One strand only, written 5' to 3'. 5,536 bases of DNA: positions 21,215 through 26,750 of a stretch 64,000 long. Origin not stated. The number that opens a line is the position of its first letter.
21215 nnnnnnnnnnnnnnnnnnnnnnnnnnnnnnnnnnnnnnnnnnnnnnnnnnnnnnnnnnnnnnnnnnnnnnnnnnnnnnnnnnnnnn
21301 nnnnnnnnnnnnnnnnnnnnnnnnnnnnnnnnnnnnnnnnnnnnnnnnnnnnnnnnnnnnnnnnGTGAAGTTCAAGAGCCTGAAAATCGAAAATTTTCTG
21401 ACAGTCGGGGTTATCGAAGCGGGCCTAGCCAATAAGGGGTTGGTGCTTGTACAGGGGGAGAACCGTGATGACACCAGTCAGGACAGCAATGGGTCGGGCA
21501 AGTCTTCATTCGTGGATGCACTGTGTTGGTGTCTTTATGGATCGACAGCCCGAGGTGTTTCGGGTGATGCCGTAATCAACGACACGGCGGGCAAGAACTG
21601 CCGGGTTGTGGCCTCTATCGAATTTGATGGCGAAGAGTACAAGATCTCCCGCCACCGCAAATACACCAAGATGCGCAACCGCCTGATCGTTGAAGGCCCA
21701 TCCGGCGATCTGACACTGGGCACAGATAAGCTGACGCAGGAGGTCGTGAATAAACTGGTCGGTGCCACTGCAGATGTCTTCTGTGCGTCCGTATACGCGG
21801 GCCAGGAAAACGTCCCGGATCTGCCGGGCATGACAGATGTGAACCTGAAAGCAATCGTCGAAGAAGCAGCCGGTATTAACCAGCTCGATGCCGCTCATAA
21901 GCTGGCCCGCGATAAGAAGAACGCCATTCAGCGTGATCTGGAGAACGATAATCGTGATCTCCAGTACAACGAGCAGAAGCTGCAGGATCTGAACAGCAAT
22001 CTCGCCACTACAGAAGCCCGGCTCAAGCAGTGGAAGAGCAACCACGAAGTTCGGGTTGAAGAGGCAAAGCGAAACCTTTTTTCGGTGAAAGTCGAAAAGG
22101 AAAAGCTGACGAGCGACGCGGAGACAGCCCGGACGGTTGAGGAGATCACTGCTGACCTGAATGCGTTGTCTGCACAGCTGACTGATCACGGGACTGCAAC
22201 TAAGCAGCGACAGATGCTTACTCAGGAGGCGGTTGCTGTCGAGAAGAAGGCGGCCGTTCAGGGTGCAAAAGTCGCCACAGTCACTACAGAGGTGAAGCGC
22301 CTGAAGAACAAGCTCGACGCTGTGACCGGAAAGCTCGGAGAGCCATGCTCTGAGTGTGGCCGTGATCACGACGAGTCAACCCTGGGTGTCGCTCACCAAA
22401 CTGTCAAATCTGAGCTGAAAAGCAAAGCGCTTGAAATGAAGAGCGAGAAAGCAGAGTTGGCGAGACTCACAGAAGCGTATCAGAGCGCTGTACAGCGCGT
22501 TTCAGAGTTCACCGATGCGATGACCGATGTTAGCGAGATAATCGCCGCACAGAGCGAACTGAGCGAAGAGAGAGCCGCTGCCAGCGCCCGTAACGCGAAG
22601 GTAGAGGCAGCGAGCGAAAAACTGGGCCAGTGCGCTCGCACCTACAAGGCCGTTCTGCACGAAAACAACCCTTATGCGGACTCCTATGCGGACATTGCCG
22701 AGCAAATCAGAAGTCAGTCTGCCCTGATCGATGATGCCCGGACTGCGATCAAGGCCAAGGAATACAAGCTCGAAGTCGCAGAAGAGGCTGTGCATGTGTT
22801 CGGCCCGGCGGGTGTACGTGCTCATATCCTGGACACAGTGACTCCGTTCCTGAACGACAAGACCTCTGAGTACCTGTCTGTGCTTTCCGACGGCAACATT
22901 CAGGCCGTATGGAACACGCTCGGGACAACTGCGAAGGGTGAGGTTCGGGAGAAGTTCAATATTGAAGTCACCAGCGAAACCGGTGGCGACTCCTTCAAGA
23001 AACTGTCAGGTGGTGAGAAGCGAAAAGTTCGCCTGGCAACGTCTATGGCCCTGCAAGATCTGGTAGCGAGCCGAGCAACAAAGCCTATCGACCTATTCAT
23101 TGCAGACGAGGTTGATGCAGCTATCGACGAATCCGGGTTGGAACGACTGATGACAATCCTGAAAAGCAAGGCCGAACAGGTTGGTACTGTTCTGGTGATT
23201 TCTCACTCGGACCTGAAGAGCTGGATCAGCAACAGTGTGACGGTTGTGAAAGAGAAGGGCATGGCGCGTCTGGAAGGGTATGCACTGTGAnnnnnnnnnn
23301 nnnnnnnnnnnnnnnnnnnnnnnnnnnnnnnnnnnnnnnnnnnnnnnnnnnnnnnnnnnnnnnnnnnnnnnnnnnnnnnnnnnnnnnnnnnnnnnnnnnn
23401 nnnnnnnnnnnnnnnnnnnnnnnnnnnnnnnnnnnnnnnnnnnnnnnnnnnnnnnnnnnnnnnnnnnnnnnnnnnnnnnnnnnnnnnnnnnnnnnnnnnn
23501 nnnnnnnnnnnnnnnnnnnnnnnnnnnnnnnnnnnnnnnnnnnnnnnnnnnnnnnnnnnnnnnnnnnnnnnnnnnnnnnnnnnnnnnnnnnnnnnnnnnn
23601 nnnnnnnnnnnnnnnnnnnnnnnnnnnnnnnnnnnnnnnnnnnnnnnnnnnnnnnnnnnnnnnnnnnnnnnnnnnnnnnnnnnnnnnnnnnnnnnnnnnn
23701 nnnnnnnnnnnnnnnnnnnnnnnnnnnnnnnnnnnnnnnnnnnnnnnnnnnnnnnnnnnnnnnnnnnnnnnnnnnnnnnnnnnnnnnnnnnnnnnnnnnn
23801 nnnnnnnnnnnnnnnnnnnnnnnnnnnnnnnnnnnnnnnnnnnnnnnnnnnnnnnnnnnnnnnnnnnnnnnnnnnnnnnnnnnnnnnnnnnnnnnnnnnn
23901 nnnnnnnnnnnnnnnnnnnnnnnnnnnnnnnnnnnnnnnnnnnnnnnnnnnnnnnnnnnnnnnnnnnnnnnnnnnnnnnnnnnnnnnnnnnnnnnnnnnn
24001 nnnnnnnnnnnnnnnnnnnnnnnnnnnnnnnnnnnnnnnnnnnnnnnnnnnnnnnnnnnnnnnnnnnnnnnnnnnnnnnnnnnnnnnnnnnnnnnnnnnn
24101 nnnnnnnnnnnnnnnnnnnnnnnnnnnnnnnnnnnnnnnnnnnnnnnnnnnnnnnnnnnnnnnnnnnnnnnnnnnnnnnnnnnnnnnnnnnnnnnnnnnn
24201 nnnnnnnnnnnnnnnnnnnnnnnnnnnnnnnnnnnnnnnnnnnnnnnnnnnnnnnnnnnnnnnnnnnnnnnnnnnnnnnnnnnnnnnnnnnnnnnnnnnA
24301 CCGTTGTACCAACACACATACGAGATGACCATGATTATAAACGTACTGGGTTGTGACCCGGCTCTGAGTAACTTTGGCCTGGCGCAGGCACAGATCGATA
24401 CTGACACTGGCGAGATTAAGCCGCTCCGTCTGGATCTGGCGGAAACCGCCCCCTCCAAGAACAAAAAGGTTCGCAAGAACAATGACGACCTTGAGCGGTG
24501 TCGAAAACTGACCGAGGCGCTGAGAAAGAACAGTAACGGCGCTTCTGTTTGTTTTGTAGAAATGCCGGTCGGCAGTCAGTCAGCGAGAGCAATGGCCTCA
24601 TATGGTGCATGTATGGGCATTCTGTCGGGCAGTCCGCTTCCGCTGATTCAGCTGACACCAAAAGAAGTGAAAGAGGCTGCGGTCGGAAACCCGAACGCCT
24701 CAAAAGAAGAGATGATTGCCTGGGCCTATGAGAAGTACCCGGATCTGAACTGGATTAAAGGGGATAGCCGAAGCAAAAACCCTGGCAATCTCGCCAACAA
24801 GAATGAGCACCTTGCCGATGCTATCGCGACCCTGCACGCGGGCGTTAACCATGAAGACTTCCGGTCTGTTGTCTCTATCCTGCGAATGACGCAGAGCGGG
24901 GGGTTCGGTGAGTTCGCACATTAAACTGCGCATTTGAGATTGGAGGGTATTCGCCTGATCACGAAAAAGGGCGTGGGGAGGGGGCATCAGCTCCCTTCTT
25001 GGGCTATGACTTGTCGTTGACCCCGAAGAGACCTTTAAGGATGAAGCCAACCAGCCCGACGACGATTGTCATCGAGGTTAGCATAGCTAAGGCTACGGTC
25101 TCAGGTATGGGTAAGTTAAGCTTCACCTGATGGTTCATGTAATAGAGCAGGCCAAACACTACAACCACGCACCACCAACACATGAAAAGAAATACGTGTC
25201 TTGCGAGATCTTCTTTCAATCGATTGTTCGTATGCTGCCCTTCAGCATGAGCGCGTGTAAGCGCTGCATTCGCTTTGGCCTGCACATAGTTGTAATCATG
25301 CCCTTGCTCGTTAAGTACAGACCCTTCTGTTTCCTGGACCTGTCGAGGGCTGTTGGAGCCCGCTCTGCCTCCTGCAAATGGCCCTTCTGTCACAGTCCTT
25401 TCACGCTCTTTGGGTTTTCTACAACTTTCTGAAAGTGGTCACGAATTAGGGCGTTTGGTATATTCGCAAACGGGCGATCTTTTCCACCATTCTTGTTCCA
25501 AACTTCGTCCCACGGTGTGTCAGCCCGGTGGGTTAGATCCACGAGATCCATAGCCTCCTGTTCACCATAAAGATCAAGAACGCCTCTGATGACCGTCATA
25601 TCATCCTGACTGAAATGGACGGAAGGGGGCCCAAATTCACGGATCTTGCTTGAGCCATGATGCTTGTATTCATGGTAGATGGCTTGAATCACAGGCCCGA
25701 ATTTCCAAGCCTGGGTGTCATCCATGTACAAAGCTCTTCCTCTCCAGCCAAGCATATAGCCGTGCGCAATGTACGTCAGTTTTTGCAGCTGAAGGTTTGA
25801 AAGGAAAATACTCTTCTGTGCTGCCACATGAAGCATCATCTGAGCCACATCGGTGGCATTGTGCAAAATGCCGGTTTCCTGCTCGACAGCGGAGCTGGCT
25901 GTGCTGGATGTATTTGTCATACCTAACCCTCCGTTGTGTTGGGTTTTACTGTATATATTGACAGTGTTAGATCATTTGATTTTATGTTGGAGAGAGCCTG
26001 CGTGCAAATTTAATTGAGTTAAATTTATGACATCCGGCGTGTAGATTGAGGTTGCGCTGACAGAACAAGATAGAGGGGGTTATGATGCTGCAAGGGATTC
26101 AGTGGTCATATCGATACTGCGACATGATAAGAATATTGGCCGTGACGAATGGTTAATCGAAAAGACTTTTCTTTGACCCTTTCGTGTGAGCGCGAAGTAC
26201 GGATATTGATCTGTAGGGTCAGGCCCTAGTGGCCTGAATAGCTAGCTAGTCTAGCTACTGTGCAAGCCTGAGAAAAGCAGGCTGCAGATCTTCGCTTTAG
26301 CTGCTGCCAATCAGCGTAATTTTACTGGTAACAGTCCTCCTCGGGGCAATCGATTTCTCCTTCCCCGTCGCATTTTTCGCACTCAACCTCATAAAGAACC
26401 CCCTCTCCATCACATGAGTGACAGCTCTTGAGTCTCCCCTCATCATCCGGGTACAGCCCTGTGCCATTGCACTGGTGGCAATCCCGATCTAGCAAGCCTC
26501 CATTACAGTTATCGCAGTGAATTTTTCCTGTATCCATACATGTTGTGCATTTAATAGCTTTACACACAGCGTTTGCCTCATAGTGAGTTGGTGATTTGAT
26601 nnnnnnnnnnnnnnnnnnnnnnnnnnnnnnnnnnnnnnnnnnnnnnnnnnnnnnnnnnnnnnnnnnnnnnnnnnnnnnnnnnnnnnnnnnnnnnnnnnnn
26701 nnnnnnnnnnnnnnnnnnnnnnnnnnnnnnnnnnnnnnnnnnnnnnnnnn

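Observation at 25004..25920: Candidate PanA-PanT type II toxin-antitoxin: Panacea-domain protein translationally coupled to a two-TM mini-protein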

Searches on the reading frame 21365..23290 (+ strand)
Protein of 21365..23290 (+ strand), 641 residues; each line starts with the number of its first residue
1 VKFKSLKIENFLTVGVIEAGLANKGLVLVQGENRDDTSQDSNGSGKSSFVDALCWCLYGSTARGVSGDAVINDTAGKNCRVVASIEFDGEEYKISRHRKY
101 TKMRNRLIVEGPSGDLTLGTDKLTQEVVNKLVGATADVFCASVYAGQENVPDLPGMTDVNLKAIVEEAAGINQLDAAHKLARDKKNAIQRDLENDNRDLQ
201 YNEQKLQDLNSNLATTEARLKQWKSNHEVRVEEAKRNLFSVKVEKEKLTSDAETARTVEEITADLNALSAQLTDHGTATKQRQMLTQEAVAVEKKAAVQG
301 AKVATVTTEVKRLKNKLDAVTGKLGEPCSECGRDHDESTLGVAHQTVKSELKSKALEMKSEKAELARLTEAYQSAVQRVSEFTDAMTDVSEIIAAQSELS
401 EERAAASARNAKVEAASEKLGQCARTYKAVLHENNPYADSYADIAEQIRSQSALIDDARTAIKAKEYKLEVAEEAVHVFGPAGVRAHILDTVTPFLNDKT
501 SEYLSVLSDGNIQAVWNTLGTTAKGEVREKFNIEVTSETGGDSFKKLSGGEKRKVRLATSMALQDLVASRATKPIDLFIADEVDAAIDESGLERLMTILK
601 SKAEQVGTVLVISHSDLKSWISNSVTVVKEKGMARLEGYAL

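Call 15: search_protein_families(library=pfam, proteins=[window:21365-23290:+], max_evalue=0.01)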
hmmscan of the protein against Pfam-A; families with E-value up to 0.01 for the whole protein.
window:21365-23290:+ (641 aa): 5 families
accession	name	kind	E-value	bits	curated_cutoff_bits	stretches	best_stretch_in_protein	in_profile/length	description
PF13476.12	AAA_23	-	2.8e-15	57.9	27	1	5-220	1-200/201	AAA domain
PF02463.25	SMC_N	-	5.3e-15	55.9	40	1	41-616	32-199/220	RecF/RecN/SMC N terminal domain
PF13558.12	SbcC_Walker_B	-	0.00028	21.5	27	1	530-600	11-89/90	SbcC/RAD50-like, Walker B motif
PF13304.12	AAA_21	-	0.00047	20.7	27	0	476-617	166-301/304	AAA domain, putative AbiEii toxin, Type IV TA system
PF11802.13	CENP-K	-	0.0033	17.5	27.2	1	118-250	36-169/263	Centromere-associated protein K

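Call 72: search_dna_similar(query=window:21365-23290:+, collection=plasmids, mode=protein, max_rows=10, max_evalue=1e-10)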
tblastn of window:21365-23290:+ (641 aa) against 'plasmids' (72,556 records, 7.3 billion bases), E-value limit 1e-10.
Records with a match: 969; places in all: 984; records where one place covers at least 80% of the query: 924.
Best place of each record, by identity: 60-80% 1; <60% 968.
By first word of the organism name: Klebsiella 345; Escherichia 214; Acinetobacter 138; Enterobacter 90; Yersinia 63; Salmonella 49; Citrobacter 25; Aeromonas 11; Cronobacter 9; Shigella 7; and 14 more.
By predicted mobility (MOB-suite, as given by PLSDB): non-mobilizable 853; mobilizable 98; conjugative 18.
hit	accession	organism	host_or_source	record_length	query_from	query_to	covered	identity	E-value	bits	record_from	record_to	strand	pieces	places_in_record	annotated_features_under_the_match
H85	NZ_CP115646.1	Acinetobacter baumannii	Homo sapiens,skin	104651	1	641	100%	43.7%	1e-148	483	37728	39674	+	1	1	AAA family ATPase | metallophosphoesterase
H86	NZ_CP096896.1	Acinetobacter baumannii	Homo sapiens,respiratory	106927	1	641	100%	43.7%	1e-148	483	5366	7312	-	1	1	AAA family ATPase | metallophosphoesterase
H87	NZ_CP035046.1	Acinetobacter baumannii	Homo sapiens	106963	1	641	100%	43.7%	1e-148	483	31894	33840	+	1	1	AAA family ATPase | metallophosphoesterase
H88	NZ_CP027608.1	Acinetobacter baumannii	-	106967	1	641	100%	43.7%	1e-148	483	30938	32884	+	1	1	AAA family ATPase | metallophosphoesterase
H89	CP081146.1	Acinetobacter baumannii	Homo sapiens,respiratory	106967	1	641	100%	43.7%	1e-148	483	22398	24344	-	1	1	AAA family ATPase | metallophosphoesterase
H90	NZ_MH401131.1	Acinetobacter baumannii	-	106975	1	641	100%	43.7%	1e-148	483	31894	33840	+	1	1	AAA family ATPase | metallophosphoesterase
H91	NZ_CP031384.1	Acinetobacter baumannii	Homo sapiens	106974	1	641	100%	43.7%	1e-148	483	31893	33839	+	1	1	AAA family ATPase | metallophosphoesterase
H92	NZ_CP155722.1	Acinetobacter baumannii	Homo sapiens,skin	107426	1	641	100%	43.7%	1e-148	483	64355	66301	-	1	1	AAA family ATPase | metallophosphoesterase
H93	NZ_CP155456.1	Acinetobacter baumannii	Homo sapiens,Tracheal Aspirate/Wash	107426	1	641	100%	43.7%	1e-148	483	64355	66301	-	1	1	AAA family ATPase | metallophosphoesterase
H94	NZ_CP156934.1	Acinetobacter baumannii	Homo sapiens,sputum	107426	1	641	100%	43.7%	1e-148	483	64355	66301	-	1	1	AAA family ATPase | metallophosphoesterase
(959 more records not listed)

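Call 73: get_annotated_region(hit=H85, flank=7000)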
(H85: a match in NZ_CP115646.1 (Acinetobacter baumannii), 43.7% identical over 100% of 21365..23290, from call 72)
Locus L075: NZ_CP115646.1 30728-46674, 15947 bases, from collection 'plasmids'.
description: Acinetobacter baumannii strain 2022CK-00371 plasmid unnamed1, complete sequence
organism: Acinetobacter baumannii (NCBI taxid 470)
taxonomy: Bacteria; Pseudomonadota; Gammaproteobacteria; Moraxellales; Moraxellaceae; Acinetobacter; Acinetobacter baumannii
host: -; source: Homo sapiens,skin; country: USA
typing (MOB-suite, as given by PLSDB): non-mobilizable
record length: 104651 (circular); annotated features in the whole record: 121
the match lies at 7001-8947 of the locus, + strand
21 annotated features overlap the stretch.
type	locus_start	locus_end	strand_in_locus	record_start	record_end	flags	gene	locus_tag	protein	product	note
CDS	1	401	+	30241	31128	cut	-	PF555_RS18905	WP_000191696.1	hypothetical protein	-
CDS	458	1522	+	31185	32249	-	-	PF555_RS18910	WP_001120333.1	5'-3' exonuclease H3TH domain-containing protein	-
CDS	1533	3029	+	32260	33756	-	-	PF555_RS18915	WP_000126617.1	recombinase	-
CDS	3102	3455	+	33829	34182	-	-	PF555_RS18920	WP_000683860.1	hypothetical protein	-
CDS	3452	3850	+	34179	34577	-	-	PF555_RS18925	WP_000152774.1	hypothetical protein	-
CDS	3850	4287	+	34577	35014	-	-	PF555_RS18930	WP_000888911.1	hypothetical protein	-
CDS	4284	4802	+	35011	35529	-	-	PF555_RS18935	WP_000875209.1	hypothetical protein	-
CDS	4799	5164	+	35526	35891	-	-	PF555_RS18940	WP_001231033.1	hypothetical protein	-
CDS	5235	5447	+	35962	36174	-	-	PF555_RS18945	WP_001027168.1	type II toxin-antitoxin system HicA family toxin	-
CDS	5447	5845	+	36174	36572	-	-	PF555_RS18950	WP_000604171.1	cell wall hydrolase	-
CDS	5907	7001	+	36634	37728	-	-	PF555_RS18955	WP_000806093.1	metallophosphoesterase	-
CDS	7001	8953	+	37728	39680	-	-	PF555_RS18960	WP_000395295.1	AAA family ATPase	GO:0006302 - double-strand break repair [Evidence IEA]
CDS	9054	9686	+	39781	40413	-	-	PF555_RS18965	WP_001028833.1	hypothetical protein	-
CDS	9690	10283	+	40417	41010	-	-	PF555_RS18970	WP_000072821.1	hypothetical protein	-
CDS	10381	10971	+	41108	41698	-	-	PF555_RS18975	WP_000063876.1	hypothetical protein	-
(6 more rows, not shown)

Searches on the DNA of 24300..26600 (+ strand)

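Call 6: search_dna_similar(query=window:24300-26600:+, collection=phages, mode=near, max_rows=25)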
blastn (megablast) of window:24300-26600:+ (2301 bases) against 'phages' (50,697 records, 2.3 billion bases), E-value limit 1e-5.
No match.

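Call 21: search_dna_similar(query=L001:250-1400:+, collection=ecoli_genomes, mode=near, max_rows=8)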
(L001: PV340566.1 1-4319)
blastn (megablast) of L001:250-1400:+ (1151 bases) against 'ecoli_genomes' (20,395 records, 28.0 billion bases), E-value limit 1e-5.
Records with a match: 79; places in all: 79; records where one place covers at least 80% of the query: 79.
Genomes with a match: 79 of 5426; with a place that covers at least 80% of the query: 79. Places per genome that has any: lowest 1, median 1, highest 1. On chromosomes: 79 places; on plasmids: 0.
Best place of each record, by identity: >=99% 21; 95-99% 58.
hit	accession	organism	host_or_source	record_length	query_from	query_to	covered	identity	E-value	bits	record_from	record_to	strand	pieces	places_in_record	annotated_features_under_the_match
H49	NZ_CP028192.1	Escherichia coli strain CFSAN018748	tissue and/or biological fluid swine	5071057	1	1151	100%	100.0%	0e+0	2126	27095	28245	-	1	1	hypothetical protein | Panacea domain-containing protein | pyocin activator PrtN family protein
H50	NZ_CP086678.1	Escherichia coli strain EFF60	anaerobic effluent of swine manure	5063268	1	1151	100%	100.0%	0e+0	2126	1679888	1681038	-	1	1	hypothetical protein | Panacea domain-containing protein | pyocin activator PrtN family protein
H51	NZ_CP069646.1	Escherichia coli O7:H4 strain MIN14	Homo sapiens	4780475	1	1151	100%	100.0%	0e+0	2126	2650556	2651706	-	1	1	hypothetical protein | Panacea domain-containing protein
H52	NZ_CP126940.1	Escherichia coli O2:K1:H7 strain APEC E18055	Gallus gallus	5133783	1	1151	100%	100.0%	0e+0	2126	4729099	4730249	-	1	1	hypothetical protein | Panacea domain-containing protein | pyocin activator PrtN family protein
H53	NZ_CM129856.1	Escherichia coli strain SW071614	wastewater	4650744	1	1151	100%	100.0%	0e+0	2126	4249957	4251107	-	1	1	hypothetical protein | Panacea domain-containing protein | pyocin activator PrtN family protein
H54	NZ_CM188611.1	Escherichia coli strain KP63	Homo sapiens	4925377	1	1151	100%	100.0%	0e+0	2126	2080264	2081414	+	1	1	hypothetical protein | Panacea domain-containing protein | pyocin activator PrtN family protein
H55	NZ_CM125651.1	Escherichia coli strain ZH142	pig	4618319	1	1151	100%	99.9%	0e+0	2121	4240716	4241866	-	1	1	hypothetical protein | Panacea domain-containing protein | pyocin activator PrtN family protein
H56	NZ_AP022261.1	Escherichia coli strain WP8-S18-ESBL-07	-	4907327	1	1151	100%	99.2%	0e+0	2076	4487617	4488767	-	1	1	hypothetical protein | Panacea domain-containing protein | pyocin activator PrtN family protein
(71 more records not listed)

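Call 24: get_annotated_region(hit=H49, flank=1500)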
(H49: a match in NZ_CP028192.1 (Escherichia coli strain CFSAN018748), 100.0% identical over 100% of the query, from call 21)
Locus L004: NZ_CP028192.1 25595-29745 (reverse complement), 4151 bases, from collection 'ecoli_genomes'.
description: Escherichia coli strain CFSAN018748 chromosome, complete genome
organism: Escherichia coli strain CFSAN018748 (NCBI taxid 562)
replicon: chromosome; assembly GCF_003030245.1
host: -; source: tissue and/or biological fluid swine; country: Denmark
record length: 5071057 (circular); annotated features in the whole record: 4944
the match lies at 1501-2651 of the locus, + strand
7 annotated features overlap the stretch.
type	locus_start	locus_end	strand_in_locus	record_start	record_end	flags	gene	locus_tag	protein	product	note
CDS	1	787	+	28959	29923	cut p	-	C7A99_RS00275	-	DUF2713 family protein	frameshifted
CDS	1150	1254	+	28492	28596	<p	-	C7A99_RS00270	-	tRNA-dihydrouridine synthase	incomplete; partial in the middle of a contig; missing C-terminus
CDS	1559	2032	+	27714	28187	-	-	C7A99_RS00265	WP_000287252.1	Panacea domain-containing protein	-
CDS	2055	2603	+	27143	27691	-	-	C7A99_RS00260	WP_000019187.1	hypothetical protein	-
CDS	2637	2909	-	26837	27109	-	-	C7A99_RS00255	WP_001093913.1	pyocin activator PrtN family protein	-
CDS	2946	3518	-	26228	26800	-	-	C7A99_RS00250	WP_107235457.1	3'-5' exonuclease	-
CDS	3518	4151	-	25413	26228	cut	-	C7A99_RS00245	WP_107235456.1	ead/Ea22-like family protein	-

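Call 25: get_annotated_region(hit=H56, flank=200)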
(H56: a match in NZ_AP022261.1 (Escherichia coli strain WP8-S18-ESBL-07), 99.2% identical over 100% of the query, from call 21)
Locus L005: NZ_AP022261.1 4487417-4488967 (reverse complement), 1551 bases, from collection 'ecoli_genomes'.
description: Escherichia coli strain WP8-S18-ESBL-07 chromosome, complete genome
organism: Escherichia coli strain WP8-S18-ESBL-07 (NCBI taxid 562)
replicon: chromosome; assembly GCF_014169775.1
host: -; source: -; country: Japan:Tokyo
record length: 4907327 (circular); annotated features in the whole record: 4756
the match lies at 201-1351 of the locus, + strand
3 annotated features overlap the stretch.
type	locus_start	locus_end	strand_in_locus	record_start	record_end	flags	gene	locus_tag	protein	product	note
CDS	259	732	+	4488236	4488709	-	-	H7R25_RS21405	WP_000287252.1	Panacea domain-containing protein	-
CDS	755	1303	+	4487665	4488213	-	-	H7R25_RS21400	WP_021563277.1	hypothetical protein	-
CDS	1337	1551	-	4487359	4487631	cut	-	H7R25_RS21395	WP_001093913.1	pyocin activator PrtN family protein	-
